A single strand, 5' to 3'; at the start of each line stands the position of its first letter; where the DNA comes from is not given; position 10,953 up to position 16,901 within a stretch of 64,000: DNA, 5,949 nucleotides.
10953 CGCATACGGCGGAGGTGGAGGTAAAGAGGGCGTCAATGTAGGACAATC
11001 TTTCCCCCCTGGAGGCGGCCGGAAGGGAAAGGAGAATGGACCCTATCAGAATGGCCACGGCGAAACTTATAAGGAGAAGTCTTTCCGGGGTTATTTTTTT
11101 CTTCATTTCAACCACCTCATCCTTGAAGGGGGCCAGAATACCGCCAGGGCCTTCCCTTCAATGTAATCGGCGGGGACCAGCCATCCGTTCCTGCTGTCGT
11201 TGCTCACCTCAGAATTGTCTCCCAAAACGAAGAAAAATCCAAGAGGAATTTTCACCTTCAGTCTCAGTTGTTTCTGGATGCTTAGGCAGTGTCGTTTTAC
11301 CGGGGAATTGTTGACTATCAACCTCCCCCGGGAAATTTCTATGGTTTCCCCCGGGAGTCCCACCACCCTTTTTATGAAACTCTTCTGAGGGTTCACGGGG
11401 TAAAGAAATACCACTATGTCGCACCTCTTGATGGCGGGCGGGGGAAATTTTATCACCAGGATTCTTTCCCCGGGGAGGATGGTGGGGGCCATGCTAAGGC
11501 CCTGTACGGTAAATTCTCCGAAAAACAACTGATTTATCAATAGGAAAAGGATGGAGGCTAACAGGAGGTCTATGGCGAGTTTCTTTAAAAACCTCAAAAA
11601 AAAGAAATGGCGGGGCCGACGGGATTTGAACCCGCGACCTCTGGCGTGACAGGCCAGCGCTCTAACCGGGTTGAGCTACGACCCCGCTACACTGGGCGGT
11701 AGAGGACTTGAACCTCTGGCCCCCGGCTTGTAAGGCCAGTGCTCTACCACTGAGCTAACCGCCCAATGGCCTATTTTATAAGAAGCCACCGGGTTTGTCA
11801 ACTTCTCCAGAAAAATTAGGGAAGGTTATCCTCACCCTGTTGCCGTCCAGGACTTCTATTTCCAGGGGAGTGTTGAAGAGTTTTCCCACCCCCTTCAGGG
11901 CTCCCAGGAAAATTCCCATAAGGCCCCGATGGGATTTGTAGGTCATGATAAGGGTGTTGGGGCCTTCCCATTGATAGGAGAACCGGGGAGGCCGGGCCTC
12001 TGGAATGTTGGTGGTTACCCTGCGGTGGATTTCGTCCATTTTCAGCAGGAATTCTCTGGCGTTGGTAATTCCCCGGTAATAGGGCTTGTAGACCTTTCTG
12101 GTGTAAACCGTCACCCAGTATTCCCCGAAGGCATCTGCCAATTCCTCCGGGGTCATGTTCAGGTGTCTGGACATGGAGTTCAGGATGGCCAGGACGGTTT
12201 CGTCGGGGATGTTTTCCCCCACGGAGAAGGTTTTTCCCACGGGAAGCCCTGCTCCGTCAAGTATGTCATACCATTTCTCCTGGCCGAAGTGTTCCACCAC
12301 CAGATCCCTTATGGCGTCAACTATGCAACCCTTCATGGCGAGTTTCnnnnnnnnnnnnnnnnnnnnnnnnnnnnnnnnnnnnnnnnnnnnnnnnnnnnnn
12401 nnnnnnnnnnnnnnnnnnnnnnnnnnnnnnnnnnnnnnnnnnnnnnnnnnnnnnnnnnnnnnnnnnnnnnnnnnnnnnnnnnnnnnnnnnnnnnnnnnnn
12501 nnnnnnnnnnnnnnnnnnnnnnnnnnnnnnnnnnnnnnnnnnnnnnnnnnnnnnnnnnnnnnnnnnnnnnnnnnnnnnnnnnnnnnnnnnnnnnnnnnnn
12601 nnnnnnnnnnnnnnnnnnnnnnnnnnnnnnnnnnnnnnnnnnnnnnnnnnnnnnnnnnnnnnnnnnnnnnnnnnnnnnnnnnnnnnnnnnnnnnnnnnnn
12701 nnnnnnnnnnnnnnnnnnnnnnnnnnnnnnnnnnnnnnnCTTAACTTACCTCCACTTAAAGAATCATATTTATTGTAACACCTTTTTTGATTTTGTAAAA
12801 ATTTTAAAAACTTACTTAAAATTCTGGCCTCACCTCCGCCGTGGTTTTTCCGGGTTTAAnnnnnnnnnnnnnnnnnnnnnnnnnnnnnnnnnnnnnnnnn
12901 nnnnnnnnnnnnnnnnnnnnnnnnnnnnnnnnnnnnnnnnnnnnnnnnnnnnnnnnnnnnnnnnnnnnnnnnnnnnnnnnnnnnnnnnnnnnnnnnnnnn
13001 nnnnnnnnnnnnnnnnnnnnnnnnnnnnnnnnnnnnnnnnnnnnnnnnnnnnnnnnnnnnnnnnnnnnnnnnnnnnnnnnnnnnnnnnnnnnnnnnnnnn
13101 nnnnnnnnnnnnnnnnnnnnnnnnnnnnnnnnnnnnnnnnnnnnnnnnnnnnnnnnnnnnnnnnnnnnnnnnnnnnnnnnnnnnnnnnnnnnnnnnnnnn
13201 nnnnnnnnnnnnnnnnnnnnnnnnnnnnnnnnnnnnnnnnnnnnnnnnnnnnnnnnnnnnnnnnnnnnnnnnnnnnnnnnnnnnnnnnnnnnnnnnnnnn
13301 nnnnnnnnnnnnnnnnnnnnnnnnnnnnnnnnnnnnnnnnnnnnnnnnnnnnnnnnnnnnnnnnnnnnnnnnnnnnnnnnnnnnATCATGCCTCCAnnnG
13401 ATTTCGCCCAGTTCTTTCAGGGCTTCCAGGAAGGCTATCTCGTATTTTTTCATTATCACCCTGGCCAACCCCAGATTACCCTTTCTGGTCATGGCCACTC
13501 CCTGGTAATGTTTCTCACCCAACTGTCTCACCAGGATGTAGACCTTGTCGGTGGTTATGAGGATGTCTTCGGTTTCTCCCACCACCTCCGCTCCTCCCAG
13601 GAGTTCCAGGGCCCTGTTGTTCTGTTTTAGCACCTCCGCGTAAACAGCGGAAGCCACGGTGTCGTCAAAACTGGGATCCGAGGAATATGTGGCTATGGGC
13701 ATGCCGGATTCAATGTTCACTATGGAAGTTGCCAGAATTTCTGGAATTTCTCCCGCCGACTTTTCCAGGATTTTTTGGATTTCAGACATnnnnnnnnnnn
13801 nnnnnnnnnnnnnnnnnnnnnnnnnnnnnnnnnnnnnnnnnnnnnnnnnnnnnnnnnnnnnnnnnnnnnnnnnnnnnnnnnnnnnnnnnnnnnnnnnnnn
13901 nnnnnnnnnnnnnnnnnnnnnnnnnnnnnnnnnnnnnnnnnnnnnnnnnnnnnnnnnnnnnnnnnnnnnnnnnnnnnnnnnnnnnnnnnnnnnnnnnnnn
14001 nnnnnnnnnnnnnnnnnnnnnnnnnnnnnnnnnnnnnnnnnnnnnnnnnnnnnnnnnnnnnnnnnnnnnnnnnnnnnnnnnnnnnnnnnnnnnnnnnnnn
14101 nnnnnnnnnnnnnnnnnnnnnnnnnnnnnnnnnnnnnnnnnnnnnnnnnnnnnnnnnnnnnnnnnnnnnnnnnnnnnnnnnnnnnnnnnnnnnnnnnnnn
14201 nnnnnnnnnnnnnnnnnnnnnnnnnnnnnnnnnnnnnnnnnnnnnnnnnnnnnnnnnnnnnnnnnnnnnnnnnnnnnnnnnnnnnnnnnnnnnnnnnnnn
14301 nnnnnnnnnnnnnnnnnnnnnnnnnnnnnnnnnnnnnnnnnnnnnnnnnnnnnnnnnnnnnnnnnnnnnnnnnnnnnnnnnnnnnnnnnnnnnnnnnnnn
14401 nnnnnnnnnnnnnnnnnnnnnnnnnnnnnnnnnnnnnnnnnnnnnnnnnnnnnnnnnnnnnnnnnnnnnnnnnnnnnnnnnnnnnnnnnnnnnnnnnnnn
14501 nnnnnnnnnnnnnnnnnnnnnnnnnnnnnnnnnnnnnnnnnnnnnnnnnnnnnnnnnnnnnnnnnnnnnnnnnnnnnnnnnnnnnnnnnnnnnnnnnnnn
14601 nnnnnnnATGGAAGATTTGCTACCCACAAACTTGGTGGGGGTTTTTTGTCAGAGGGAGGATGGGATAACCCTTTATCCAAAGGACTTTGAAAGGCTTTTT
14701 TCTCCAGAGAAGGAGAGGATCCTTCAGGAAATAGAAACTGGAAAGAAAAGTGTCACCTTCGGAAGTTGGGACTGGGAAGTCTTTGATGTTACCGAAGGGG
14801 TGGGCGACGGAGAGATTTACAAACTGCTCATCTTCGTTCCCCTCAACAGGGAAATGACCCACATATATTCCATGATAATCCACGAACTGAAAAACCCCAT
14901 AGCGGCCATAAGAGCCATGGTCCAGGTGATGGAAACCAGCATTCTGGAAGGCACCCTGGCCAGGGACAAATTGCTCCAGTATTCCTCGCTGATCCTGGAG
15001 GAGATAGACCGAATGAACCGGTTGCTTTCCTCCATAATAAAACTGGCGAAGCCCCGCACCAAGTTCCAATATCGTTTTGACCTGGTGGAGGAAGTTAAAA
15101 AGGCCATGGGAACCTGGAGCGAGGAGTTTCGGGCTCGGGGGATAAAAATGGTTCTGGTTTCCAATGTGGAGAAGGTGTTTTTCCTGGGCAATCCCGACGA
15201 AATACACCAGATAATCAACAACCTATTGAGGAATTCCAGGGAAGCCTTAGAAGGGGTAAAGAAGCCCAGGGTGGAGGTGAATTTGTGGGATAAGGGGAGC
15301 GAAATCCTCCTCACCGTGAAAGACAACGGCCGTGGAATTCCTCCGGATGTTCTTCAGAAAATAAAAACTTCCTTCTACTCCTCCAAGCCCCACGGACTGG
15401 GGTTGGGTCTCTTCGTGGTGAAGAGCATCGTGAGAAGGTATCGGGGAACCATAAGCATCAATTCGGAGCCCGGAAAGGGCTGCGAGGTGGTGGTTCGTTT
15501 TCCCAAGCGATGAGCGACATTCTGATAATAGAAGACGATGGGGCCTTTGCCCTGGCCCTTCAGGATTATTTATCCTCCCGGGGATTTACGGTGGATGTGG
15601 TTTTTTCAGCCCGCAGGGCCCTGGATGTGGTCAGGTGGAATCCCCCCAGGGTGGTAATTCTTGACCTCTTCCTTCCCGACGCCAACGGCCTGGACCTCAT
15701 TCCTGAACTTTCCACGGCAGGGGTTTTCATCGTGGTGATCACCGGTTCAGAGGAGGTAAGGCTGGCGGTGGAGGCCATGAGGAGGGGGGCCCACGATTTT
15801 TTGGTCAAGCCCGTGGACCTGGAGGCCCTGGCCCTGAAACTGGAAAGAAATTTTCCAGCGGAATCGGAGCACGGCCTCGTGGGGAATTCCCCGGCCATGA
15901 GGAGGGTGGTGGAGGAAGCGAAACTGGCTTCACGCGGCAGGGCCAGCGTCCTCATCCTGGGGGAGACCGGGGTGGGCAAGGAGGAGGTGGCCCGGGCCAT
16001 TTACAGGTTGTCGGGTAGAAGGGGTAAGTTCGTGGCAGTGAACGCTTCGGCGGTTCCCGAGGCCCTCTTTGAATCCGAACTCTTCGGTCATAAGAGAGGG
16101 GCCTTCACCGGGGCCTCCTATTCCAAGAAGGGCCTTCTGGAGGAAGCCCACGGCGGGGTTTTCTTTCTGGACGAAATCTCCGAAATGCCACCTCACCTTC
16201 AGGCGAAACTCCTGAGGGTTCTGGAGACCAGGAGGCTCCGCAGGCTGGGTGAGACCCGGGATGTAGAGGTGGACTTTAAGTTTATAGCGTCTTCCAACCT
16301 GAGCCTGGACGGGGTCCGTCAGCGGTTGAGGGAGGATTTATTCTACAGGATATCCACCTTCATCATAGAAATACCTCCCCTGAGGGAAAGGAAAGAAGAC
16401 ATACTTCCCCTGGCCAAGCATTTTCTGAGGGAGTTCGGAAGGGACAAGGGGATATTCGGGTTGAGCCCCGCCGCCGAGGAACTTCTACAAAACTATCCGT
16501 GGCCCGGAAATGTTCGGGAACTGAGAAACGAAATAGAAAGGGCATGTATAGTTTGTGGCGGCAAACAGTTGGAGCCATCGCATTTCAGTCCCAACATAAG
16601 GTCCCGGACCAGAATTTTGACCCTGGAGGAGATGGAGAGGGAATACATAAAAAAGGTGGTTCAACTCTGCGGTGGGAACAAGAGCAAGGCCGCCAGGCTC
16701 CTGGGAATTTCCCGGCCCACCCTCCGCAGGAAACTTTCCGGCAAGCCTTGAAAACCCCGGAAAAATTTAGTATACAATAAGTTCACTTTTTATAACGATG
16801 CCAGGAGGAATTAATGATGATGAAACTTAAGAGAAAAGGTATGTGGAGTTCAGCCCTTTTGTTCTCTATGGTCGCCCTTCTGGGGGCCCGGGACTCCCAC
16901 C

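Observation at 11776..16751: Stand-alone H-NOX gas sensors paired with Roadblock/LC7 modules, next to a kinase and an NtrC-type sigma-54 activator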

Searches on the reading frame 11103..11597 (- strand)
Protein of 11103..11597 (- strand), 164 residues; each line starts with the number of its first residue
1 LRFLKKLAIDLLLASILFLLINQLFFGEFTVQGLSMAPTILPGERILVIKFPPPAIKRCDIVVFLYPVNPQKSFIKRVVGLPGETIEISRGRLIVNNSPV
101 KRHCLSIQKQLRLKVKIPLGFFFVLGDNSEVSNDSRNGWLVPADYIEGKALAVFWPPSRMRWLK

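Call 3: search_protein_families(library=pfam, proteins=[window:11103-11597:-], max_evalue=0.01)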
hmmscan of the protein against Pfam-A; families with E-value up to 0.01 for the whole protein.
window:11103-11597:- (164 aa): 2 families
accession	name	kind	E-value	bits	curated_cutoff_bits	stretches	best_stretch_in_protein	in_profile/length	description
PF10502.14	Peptidase_S26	-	2.7e-34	119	22.9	1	7-155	4-168/168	Signal peptidase, peptidase S26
PF00717.28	Peptidase_S24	-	0.0086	16.2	23.3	0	30-87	39-90/116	Peptidase S24-like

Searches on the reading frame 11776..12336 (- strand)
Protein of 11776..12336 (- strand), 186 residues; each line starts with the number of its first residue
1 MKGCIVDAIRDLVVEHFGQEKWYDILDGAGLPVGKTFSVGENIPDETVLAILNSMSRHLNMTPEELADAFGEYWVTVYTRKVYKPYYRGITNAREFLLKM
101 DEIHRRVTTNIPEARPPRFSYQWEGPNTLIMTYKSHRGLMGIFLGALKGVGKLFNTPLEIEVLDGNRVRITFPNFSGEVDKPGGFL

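Call 3: search_protein_families(library=pfam, proteins=[window:11776-12336:-], max_evalue=0.01)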
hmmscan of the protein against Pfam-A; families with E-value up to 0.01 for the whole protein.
window:11776-12336:- (186 aa): 1 family
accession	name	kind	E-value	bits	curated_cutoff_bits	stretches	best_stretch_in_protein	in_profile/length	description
PF07700.20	HNOB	-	6.2e-42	143.7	25.5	1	2-162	1-163/163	Haem-NO-binding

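Call 4: search_protein_families(library=ncbifam, proteins=[window:11776-12336:-], max_evalue=0.01)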
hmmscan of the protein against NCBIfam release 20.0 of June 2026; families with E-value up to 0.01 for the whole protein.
window:11776-12336:- (186 aa): 0 families

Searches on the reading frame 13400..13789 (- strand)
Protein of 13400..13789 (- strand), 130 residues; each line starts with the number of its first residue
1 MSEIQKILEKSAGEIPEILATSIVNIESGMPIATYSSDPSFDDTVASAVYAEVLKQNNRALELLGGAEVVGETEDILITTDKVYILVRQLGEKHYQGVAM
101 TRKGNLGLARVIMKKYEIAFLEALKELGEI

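Call 5: search_protein_families(library=pfam, proteins=[window:13400-13789:-], max_evalue=10)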
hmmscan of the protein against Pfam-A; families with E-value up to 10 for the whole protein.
seq(130 aa): 2 families
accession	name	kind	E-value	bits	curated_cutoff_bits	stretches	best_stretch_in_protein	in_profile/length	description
PF03259.23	Robl_LC7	-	0.043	14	23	1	27-93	23-84/91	Roadblock/LC7 domain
PF05418.16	Apo-VLDL-II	-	0.13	13.2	23.4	1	43-93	17-71/80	Apovitellenin I (Apo-VLDL-II)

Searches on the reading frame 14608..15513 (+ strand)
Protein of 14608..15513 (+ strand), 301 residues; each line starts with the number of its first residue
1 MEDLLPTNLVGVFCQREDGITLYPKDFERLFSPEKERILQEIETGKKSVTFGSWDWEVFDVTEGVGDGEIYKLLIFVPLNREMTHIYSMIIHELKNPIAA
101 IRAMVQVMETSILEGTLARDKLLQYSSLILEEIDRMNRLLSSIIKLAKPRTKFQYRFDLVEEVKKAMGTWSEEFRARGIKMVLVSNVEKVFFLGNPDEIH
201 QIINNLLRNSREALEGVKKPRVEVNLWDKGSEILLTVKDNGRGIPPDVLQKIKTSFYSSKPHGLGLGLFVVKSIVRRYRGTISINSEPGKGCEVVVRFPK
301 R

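Call 3: search_protein_families(library=pfam, proteins=[window:14608-15513:+], max_evalue=0.01)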
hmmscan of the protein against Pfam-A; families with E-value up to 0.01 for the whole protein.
window:14608-15513:+ (301 aa): 4 families
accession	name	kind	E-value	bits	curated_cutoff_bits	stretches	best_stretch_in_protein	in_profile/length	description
PF02518.31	HATPase_c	-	1.3e-24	87.3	26.4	1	194-300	1-109/111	Histidine kinase-, DNA gyrase B-, and HSP90-like ATPase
PF00512.31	HisKA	-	7.3e-10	39.2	26.9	1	88-150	7-64/66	His Kinase A (phospho-acceptor) domain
PF14501.12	HATPase_c_5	-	3.2e-09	37.1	22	1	198-287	5-91/102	GHKL domain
PF13581.12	HATPase_c_2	-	0.0015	19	27.4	1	219-278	53-112/127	Histidine kinase-like ATPase domain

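Call 4: search_protein_families(library=ncbifam, proteins=[window:14608-15513:+], max_evalue=0.01)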
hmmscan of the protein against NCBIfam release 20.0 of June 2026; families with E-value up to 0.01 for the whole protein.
window:14608-15513:+ (301 aa): 88 families (the best 25 are shown)
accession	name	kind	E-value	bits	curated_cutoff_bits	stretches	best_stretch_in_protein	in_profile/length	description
NF008468.0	PRK11360.1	equivalog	1.4e-37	129.4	646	1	90-299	403-607/616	two-component system sensor histidine kinase AtoS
NF053867.1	SprKinKinDBac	equivalog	2.4e-31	108.7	775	1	91-300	294-497/500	sporulation kinase KinD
NF007688.0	PRK10364.1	equivalog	3.4e-31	108.5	479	1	84-299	241-450/460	two-component system sensor histidine kinase ZraS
NF047874.1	MASE3_PAS_HK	subfamily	2.4e-29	102.6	560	1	83-300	398-625/655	MASE3 domain-containing sensor histidine kinase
NF046044.1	PnpS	equivalog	5.6e-29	101.3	400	1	91-299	178-390/390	two-component system histidine kinase PnpS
TIGR02966.1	phoR_proteo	equivalog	7.9e-25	87.6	334.2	1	90-298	121-333/333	phosphate regulon sensor histidine kinase PhoR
NF010411.0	PRK13837.1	equivalog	1.5e-24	86.1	647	1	90-300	457-675/828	two-component system VirA-like sensor kinase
NF008312.0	PRK11100.1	equivalog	2.5e-24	86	356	1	88-300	261-474/477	two-component system sensor histidine kinase CreC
NF047497.1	HK_LIC_12097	equivalog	3.8e-24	85.1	500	1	86-291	153-358/367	LIC_12097 family sensor histidine kinase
TIGR02916.1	PEP_his_kin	equivalog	1.4e-20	73.4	300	1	85-299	477-679/679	XrtA/PEP-CTERM system histidine kinase PrsK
NF033092.0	HK_WalK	equivalog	7.7e-20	71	725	1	87-299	376-593/594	cell wall metabolism sensor histidine kinase WalK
NF012163.2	BaeS_SmeS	equivalog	8.6e-19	67.8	500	1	89-299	246-457/457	sensor histidine kinase efflux regulator BaeS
NF047794.1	HisKinPtgB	equivalog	1.5e-17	63.1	1000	1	90-299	449-654/656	two-component system sensor histidine kinase PgtB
NF058527.1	HistKinChvGCaul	equivalog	3.4e-17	62.4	740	1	90-288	313-516/535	two-component sensor histidine kinase ChvG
NF052574.1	HisKinEspCMyxo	equivalog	7.5e-17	60.8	1200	1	91-298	425-635/785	serine histidine kinase EspC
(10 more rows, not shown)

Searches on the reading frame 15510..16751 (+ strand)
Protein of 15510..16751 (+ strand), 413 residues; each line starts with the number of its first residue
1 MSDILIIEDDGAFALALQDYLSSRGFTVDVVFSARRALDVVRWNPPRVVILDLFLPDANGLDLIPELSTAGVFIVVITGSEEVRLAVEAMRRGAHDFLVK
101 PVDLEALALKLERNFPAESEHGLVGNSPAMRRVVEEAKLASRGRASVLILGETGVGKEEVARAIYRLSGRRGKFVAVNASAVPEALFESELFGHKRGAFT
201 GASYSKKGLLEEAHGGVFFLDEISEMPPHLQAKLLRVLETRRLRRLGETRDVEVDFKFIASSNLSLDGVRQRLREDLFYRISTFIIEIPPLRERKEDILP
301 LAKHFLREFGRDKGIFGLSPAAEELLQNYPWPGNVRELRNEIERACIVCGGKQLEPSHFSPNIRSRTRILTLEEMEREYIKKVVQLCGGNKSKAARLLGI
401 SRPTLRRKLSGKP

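Call 3: search_protein_families(library=pfam, proteins=[window:15510-16751:+], max_evalue=0.01)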
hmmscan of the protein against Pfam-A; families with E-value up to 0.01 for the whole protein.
window:15510-16751:+ (413 aa): 14 families
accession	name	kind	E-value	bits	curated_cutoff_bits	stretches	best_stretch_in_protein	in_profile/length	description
PF00158.32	Sigma54_activat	-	4.3e-57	192.9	20.2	1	123-286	1-167/168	Sigma-54 interaction domain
PF25601.1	AAA_lid_14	-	2.9e-24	85.2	27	1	292-367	1-78/87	AAA+ ATPase lid domain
PF00072.30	Response_reg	-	1.9e-20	73.5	30.2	1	4-110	1-109/111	Response regulator receiver domain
PF14532.12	Sigma54_activ_2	-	8.9e-16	58.8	25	1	124-291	1-138/138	Sigma-54 interaction domain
PF02954.25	HTH_8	-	1.3e-15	57.3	22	1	371-409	1-39/42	Bacterial regulatory protein, Fis family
PF07728.20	AAA_5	-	2.1e-13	50.9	22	1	147-265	2-124/139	AAA domain (dynein-related subfamily)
PF07724.20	AAA_2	-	8.7e-09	36.1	27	1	145-272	4-133/166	AAA domain (Cdc48 subfamily)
PF01078.27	Mg_chelatase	-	1.1e-07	31.9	20.3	1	137-268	15-162/207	Magnesium chelatase, subunit ChlI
PF00493.29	MCM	-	3.1e-05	23.6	23.3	1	136-242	49-149/224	MCM P-loop domain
PF20030.5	bpMoxR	-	0.00012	21.7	27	1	133-268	20-151/205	MoxR domain in the MoxR-vWA-beta-propeller ternary systems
PF07726.17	AAA_3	-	0.00046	20.5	27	1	147-263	2-111/131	ATPase family associated with various cellular activities (AAA)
PF00004.35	AAA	-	0.0016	19.3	21.2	1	147-274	1-119/131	ATPase family associated with various cellular activities (AAA)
PF13556.12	HTH_30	-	0.0046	17.2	27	0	387-409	11-33/59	PucR C-terminal helix-turn-helix domain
PF06068.19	TIP49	-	0.0086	15.7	23.8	0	116-182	19-88/347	TIP49 P-loop domain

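Call 4: search_protein_families(library=ncbifam, proteins=[window:15510-16751:+], max_evalue=0.01)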
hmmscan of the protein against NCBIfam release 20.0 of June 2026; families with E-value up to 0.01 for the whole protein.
window:15510-16751:+ (413 aa): 111 families (the best 25 are shown)
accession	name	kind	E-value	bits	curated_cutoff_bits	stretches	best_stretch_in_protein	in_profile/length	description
TIGR02915.1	PEP_resp_reg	equivalog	4.7e-96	322.3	502.6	1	4-406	1-436/445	PEP-CTERM-box response regulator transcription factor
NF008469.0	PRK11361.1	equivalog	1.2e-92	311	714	1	3-409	6-451/461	acetoacetate metabolism transcriptional regulator AtoC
TIGR01818.1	ntrC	equivalog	6.1e-92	308.8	558.6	2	4-363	1-381/463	nitrogen regulation protein NR(I)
NF007689.0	PRK10365.1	equivalog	7.1e-87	292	760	1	3-410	7-440/441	sigma-54-dependent response regulator transcription factor ZraR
NF041552.1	TF_PrdR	equivalog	2.8e-86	290.1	795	1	117-410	263-574/577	sigma-54 dependent transcriptional regulator PrdR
NF038308.1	RNA_repair_RtcR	equivalog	1.8e-83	281.2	650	1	119-370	178-443/530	RNA repair transcriptional activator RtcR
NF050807.1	TransRegFlbDCaul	equivalog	3.4e-83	280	750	2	24-357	23-359/454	sigma-54-dependent transcriptional regulator FlbD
NF011695.0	PRK15115.1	equivalog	6.2e-83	279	763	1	3-409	8-433/445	two-component system response regulator GlrR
NF041946.1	LuxO_transreg_Vib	equivalog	1.1e-82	278.3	800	2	7-363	2-380/463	quorum-sensing sigma-54 dependent transcriptional regulator LuxO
TIGR01817.1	nifA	equivalog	3.3e-81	273.7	528.85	1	118-362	193-441/534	nif-specific transcriptional activator NifA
NF049963.1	RespRegFlgRCampy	domain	2.3e-80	270.6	750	1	4-409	3-424/429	fla regulon two-component system response regulator FlgR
NF051870.1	NAssimRespRegNtrX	equivalog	7.7e-80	269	600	1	1-409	1-447/452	nitrogen assimilation response regulator NtrX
NF003451.0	PRK05022.1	equivalog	8.6e-76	255.7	476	1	117-353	186-427/512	nitric oxide reductase transcriptional regulator NorR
NF008176.1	PRK10923.1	equivalog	5.9e-74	249.3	620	1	4-353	6-375/469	nitrogen regulation protein NR(I)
NF011953.0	PRK15424.1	equivalog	1.1e-73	248.7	703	1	70-410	172-532/538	propionate catabolism operon regulatory protein PrpR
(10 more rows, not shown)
